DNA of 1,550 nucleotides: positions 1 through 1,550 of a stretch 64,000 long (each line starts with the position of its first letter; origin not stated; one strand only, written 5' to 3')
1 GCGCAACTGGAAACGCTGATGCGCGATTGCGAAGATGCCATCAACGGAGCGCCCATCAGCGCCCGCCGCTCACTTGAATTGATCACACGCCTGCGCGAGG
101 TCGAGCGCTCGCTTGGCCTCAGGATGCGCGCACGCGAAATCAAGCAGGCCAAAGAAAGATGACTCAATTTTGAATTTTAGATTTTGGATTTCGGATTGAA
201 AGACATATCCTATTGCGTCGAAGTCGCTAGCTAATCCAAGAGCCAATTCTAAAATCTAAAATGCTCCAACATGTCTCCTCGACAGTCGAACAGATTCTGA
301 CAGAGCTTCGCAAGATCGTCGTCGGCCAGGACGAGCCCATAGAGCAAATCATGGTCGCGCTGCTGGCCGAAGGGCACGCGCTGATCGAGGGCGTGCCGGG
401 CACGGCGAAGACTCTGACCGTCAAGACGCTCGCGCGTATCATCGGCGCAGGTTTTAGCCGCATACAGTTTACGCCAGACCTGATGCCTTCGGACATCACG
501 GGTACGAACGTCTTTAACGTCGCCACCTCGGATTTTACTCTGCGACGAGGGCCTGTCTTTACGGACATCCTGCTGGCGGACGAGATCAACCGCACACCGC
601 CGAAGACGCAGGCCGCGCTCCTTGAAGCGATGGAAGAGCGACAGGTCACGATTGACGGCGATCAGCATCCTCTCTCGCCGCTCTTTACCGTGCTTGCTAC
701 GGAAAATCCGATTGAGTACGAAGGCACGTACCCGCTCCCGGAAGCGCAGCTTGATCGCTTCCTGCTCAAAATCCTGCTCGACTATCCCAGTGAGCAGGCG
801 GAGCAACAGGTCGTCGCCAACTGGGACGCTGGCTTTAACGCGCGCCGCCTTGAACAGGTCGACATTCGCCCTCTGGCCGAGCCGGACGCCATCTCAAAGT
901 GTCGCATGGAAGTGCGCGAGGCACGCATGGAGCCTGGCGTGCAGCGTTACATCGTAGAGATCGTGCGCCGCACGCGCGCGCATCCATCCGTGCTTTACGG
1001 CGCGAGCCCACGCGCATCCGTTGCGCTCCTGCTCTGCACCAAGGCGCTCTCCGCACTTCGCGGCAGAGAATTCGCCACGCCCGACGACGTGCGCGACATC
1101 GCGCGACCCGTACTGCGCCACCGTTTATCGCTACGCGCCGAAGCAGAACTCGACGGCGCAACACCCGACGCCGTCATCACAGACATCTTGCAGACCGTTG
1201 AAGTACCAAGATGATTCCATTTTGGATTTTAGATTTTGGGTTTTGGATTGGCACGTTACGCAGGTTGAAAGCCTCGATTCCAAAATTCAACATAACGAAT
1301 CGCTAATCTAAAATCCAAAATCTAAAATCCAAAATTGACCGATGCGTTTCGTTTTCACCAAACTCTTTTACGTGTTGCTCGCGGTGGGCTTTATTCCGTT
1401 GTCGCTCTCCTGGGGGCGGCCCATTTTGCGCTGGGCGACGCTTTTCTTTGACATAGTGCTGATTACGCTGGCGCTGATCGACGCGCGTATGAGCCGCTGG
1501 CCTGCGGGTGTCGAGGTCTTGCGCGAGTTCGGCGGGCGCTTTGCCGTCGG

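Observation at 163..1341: Family-A hairpins span stop codon to start codon on both sides of the MoxR gene; both start codons lack an SD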

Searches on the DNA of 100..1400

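Call 69: search_rna_families(source=window, start=100, end=1400, threshold=evalue, max_evalue=1)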
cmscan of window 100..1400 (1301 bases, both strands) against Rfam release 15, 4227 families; matches with E-value up to 1: 8.
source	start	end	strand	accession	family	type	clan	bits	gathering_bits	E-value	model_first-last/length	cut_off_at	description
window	1215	1339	-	RF04120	MIR5998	Gene; miRNA;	-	43.1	180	1.5e-07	1-173/173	no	MIR5998 microRNA precursor family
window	1215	1339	+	RF04120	MIR5998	Gene; miRNA;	-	41.3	180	4.3e-07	1-173/173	no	MIR5998 microRNA precursor family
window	1214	1340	+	RF04210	MIR8643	Gene; miRNA;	-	38.2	135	6.8e-06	1-150/150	no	MIR8643 microRNA precursor family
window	1219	1335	+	RF04134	MIR7504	Gene; miRNA;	-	34.6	83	0.00042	1-124/124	no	MIR7504 microRNA precursor family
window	1221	1333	+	RF03956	mir-737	Gene; miRNA;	-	33.6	60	0.0025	1-63/63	no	mir-737 microRNA precursor family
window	1219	1335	-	RF04134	MIR7504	Gene; miRNA;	-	29.1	83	0.0099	1-124/124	no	MIR7504 microRNA precursor family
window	1221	1331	-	RF03956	mir-737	Gene; miRNA;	-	25.1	60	0.25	1-63/63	no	mir-737 microRNA precursor family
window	1220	1289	-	RF02248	Six3os1_3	Gene; lncRNA;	-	13.9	40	0.98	1-75/75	no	Six3os1 conserved region 3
